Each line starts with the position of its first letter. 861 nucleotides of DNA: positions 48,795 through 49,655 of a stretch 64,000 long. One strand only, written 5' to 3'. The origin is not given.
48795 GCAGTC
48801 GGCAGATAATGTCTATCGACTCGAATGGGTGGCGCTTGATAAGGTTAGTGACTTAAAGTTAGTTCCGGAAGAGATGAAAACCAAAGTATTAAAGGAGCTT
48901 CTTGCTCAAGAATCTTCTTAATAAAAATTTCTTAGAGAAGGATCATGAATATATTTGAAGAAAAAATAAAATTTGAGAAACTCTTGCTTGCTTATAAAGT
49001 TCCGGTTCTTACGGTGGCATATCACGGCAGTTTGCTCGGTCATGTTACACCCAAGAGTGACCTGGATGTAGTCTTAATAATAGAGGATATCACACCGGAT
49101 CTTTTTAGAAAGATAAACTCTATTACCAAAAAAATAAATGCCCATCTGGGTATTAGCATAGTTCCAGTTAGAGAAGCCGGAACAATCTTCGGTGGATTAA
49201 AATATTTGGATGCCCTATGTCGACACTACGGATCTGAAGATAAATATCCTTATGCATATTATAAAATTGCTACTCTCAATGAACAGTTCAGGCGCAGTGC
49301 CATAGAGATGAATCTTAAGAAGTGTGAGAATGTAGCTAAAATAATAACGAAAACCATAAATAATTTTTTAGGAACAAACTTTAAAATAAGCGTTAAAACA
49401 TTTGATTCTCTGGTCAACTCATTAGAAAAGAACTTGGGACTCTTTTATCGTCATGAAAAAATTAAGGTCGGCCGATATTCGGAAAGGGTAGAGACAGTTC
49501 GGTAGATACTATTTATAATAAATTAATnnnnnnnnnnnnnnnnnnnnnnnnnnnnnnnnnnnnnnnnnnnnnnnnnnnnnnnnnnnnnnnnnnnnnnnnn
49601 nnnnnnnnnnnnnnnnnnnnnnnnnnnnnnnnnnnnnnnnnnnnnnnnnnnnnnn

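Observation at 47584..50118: A tight four-gene operon of nucleotide-handling enzymes: HprK-like P-loop kinase, NUDIX, minimal nucleotidyltransferase and an NDK-like protein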

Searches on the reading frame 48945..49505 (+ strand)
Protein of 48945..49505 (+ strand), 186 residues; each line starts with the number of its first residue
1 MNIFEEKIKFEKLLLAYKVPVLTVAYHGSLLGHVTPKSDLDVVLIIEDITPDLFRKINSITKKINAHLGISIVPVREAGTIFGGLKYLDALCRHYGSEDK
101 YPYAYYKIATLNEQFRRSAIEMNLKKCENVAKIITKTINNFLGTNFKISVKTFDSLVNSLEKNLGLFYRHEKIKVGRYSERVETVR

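Call 3: search_protein_families(library=pfam, proteins=[window:48945-49505:+], max_evalue=1)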
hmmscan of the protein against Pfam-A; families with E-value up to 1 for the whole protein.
window:48945-49505:+ (186 aa): 3 families
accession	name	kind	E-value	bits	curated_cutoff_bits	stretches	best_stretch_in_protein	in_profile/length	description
PF10752.14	DUF2533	-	0.00092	20.1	25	1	55-78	48-71/83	Protein of unknown function (DUF2533)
PF06585.17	JHBP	-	0.0032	17.1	29.2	1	65-153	120-209/239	Haemolymph juvenile hormone binding protein (JHBP)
PF19776.5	DUF6262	-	0.087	13.5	29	1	120-174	6-57/110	Family of unknown function (DUF6262)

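Call 4: search_protein_families(library=ncbifam, proteins=[window:48945-49505:+], max_evalue=1)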
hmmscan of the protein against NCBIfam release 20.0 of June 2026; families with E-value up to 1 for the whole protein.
window:48945-49505:+ (186 aa): 2 families
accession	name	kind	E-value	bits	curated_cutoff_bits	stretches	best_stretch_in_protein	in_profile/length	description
NF008504.0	PRK11414.1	equivalog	0.0035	17.1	225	1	58-78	34-54/221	GntR family transcriptional regulator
NF047752.1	MntA_antitoxin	equivalog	0.099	12.5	60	1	18-82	4-69/106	type VII toxin-antitoxin system MntA family adenylyltransferase antitoxin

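Call 5: search_protein_families(library=padloc, proteins=[window:48945-49505:+], max_evalue=1)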
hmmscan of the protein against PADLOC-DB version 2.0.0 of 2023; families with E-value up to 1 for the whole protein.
window:48945-49505:+ (186 aa): 0 families

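Call 8: search_solved_structures(query=window:48945-49505:+, max_evalue=10, show_alignments=2)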
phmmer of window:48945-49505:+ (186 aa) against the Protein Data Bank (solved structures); distinct sequences matched with E-value up to 10: 6.
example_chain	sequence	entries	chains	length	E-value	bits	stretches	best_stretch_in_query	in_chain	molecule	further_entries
9wq2_B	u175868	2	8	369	0.4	13.7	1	45-131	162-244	2-methylthioadenine synthetase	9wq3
6zxw_G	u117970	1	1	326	0.49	13.5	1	96-171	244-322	tRNA (Guanine(10)-N2)-dimethyltransferase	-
6zxv_A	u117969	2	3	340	0.53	13.3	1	96-171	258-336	tRNA (Guanine(10)-N2)-dimethyltransferase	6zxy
6zk9_2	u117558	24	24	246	1.1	12.3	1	28-132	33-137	Mitochondrial complex I, 24 kDa subunit | Uncharacterized protein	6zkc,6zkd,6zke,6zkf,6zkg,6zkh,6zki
3b3d_A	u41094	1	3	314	1.4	11.9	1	60-126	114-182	Putative morphine dehydrogenase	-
5lnk_2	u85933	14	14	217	1.8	11.6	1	35-132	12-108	Mitochondrial complex I, 24 kDa subunit | NADH dehydrogenase [ubiquinone] flavoprotein 2, mitochondrial | NDUFV2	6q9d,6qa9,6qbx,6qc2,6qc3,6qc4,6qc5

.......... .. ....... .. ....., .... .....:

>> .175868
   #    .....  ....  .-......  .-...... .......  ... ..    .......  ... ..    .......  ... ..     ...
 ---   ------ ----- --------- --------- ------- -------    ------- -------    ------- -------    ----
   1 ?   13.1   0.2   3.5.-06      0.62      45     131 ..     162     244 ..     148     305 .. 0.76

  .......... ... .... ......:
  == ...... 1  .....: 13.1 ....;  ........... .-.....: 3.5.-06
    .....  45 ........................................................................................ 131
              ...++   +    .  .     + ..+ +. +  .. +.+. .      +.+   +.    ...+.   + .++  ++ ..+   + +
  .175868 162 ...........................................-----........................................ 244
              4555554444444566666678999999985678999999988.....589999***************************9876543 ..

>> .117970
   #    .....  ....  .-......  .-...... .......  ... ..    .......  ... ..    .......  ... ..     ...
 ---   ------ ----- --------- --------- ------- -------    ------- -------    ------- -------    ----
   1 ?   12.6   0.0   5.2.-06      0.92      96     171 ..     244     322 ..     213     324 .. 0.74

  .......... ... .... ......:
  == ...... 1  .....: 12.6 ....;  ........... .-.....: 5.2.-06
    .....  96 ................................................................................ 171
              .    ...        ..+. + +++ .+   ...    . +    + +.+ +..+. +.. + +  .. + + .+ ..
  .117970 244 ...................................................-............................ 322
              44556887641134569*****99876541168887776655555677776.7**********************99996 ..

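Call 11: find_homologous_proteins(query=window:48945-49505:+)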
Query window:48945-49505:+ (186 aa): 18 proteins with E <= 0.001 among 177 candidates.
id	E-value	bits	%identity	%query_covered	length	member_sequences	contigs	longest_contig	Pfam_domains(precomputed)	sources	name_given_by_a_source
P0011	1.3e-116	404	100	100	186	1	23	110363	-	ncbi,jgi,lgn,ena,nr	ncbi:MAG: hypothetical protein A3B91_00670 [Candidatus Yanofskybacteria bacterium RIFCSPHIGHO2_02_FU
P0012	1.0e-102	359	89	99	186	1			-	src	-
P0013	9.2e-83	294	74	100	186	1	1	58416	-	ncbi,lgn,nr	ncbi:MAG: hypothetical protein Q7S43_00830 [bacterium]|nr:hypothetical protein [bacterium]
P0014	1.8e-81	290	71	99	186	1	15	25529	-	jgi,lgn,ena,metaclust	metaclust:\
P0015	2.0e-80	287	73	99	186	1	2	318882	-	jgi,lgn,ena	jgi:hypothetical protein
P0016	2.5e-80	286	69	99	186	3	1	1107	-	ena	-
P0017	5.7e-80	285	71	99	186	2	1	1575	-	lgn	-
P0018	5.3e-78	279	69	98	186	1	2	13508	-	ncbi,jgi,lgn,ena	-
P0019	1.3e-75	271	68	100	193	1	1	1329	-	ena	-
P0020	1.0e-70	255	64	98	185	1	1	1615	-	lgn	-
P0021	1.0e-67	245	64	98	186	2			-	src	-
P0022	1.2e-66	242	64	95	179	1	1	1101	-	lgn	-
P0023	1.0e-62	229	59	98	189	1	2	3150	-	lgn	-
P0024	3.0e-61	224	57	98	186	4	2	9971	-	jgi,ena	-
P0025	7.8e-58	213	76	51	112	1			-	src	-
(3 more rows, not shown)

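Call 19: find_encoding_contigs(protein=P0024, flank=7000, max_places=2)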
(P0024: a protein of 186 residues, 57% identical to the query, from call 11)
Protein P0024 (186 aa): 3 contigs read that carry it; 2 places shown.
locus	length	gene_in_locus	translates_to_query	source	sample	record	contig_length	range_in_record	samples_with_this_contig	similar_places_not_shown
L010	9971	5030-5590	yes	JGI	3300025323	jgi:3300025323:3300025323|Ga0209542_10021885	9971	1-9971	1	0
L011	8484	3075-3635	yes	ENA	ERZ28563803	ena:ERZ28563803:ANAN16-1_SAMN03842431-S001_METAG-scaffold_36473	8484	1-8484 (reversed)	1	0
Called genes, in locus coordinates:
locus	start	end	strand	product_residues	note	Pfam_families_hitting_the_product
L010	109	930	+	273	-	PF01209:Ubie_methyltran, PF03141:Methyltransf_29 (weak), PF08003:Methyltransf_9 (weak), PF13489:Methyltransf_23, PF08241:Methyltransf_11, PF08242:Methyltransf_12, PF13649:Methyltransf_25, PF13847:Methyltransf_31, +1 more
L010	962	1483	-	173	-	PF01931:NTPase_I-T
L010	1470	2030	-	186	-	PF01725:Ham1p_like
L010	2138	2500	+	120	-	PF00719:Pyrophosphatase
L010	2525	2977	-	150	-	PF00293:NUDIX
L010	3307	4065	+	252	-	PF03848:TehB, PF13489:Methyltransf_23, PF05175:MTS, PF07021:MetW, PF01209:Ubie_methyltran, PF13847:Methyltransf_31, PF08241:Methyltransf_11, PF08242:Methyltransf_12, +2 more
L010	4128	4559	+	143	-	PF00334:NDK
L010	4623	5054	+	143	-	PF00293:NUDIX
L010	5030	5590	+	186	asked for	-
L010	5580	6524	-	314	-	-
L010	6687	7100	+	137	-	-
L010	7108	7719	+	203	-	PF00702:Hydrolase, PF13419:HAD_2, PF13242:Hydrolase_like (faint)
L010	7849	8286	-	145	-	-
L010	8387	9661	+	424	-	PF00675:Peptidase_M16, PF05193:Peptidase_M16_C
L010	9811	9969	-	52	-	?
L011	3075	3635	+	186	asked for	-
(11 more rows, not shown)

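Call 26: search_solved_structures(query=A2, max_evalue=10, show_alignments=3)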
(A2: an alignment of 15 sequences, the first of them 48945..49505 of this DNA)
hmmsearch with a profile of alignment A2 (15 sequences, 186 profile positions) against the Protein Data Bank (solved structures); distinct sequences matched with E-value up to 10: 0.

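Call 30: search_protein_families(library=ncbifam, proteins=[L010:5580-6524:-], max_evalue=0.01)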
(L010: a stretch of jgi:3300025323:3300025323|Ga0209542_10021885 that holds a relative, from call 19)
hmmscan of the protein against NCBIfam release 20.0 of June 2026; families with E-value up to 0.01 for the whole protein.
L010:5580-6524:- (314 aa): 0 families

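Call 33: predict_structure(alignment_id=A2)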
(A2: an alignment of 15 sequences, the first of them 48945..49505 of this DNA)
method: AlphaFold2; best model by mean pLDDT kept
length: 186 residues; sequences in the alignment: 15
mean_pLDDT: 75.5   pTM: 0.75
mean pLDDT of the five models: 75.5, 73.4, 71.3, 67.1, 65.2
residues with pLDDT >= 90: 69; 70-90: 59; 50-70: 17; < 50: 41
segments of 3 or more residues with pLDDT < 50: 32-34, 80-102, 174-186
pLDDT, mean of each block of 10 residues (from residue 1): 83 95 71 54 86 96 87 71 41 36 68 91 95 90 90 96 87 45 39
secondary structure, 60 per line:
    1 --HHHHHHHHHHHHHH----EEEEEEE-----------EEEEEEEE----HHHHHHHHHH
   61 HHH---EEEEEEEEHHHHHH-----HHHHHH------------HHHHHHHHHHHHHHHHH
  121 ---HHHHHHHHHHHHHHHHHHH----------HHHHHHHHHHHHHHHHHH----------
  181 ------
elements in order: H3-16 E21-27 E39-46 H51-63 E67-74 H75-80 H86-91 H104-120 H124-142 H153-170

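Call 36: fold_search(model_id=the predicted structure, library=pdb)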
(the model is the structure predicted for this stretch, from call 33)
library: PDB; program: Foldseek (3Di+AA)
matches with E <= 10: 300; with E <= 0.001: 1
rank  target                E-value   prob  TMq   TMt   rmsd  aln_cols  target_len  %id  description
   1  6xz0                  2.3e-04  1.00  0.34  0.27  15.4       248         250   16  Crystal structure of spectinomycin adenyltransferase AAD(9) from Enterococcus faecialis with spectinomycin (released 2020-04-15)
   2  6sxj                  2.8e-03  0.99  0.36  0.28  15.0       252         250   15  Crystal structure of spectinomycin adenyltransferase AAD(9) from Enterococcus faecialis (released 2020-04-15)
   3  5luh_B                9.3e-03  0.96  0.36  0.26  15.3       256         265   10  AadA E87Q in complex with ATP, calcium and streptomycin (released 2018-01-17)
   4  5luh_A                9.3e-03  0.94  0.36  0.27  15.6       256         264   10  AadA E87Q in complex with ATP, calcium and streptomycin (released 2018-01-17)
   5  5g4a_A                1.6e-02  0.87  0.35  0.26  15.7       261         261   11  AadA in complex with ATP and magnesium (released 2017-11-29)
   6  5g4a_B                1.6e-02  0.82  0.35  0.26  15.9       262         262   11  AadA in complex with ATP and magnesium (released 2017-11-29)
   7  7ztb_A                1.4e-01  0.60  0.34  0.22   8.4       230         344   10  Structure of the Salmonella tRNA pyrophosphokinase CapRel (released 2022-11-23)
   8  7bxo_E                1.4e-01  0.51  0.28  0.38  11.5       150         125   11  Crystal structure of the toxin-antitoxin with AMP-PNP (released 2020-09-30)
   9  7bxo_A                1.8e-01  0.41  0.28  0.38  11.4       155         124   12  Crystal structure of the toxin-antitoxin with AMP-PNP (released 2020-09-30)
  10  6m6u_A                1.9e-01  0.44  0.27  0.38  11.6       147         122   10  Crystal structure the toxin-antitoxin MntA-HpeT mutant-D39ED41E (released 2020-09-30)
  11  6m6v_A                2.1e-01  0.47  0.27  0.39  11.5       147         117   10  Crystal structure the toxin-antitoxin MntA-HepT (released 2020-09-30)
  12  6m6w_F                2.3e-01  0.44  0.28  0.39  11.6       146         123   11  Crystal structure the toxin-antitoxin MntA-HpeT mutant-Y104A (released 2020-09-30)
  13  5yep_A                2.4e-01  0.41  0.29  0.41  12.8       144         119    9  Crystal structure of SO_3166-SO_3165 from Shewanella oneidensis (released 2018-03-28)
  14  6m6u_F                2.5e-01  0.38  0.28  0.38  11.5       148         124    9  Crystal structure the toxin-antitoxin MntA-HpeT mutant-D39ED41E (released 2020-09-30)
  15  3w64_D                2.7e-01  0.69  0.26  0.49   4.1        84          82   13  MamM-CTD 215-293 (released 2014-04-16)
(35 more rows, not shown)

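Call 90: search_protein_families(library=phrogs, proteins=[window:48945-49505:+], max_evalue=0.001)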
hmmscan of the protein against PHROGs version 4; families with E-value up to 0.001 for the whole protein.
window:48945-49505:+ (186 aa): 0 families

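Call 93: search_solved_structures(query=L010:4623-5054:+, max_evalue=0.00001, show_alignments=1)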
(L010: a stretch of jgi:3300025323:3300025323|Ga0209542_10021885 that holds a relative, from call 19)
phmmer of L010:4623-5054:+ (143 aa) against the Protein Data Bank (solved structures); distinct sequences matched with E-value up to 0.00001: 6.
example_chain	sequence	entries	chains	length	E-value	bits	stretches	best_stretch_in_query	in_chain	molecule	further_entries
3i7u_A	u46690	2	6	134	2.7e-10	43.8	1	3-137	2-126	AP4A hydrolase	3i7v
1vc8_A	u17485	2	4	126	1.6e-07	34.8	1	7-97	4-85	Ndx1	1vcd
1vc9_A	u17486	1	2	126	4.1e-07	33.5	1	7-97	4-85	Ndx1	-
3smd_A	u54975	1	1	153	6.3e-07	32.8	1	11-115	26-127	MutT/NUDIX family protein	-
4ilq_A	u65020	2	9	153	8.9e-07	32.4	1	25-133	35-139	CT771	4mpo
3u53_A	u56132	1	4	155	3.4e-06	30.5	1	13-81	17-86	Bis(5'-nucleosyl)-tetraphosphatase [asymmetrical]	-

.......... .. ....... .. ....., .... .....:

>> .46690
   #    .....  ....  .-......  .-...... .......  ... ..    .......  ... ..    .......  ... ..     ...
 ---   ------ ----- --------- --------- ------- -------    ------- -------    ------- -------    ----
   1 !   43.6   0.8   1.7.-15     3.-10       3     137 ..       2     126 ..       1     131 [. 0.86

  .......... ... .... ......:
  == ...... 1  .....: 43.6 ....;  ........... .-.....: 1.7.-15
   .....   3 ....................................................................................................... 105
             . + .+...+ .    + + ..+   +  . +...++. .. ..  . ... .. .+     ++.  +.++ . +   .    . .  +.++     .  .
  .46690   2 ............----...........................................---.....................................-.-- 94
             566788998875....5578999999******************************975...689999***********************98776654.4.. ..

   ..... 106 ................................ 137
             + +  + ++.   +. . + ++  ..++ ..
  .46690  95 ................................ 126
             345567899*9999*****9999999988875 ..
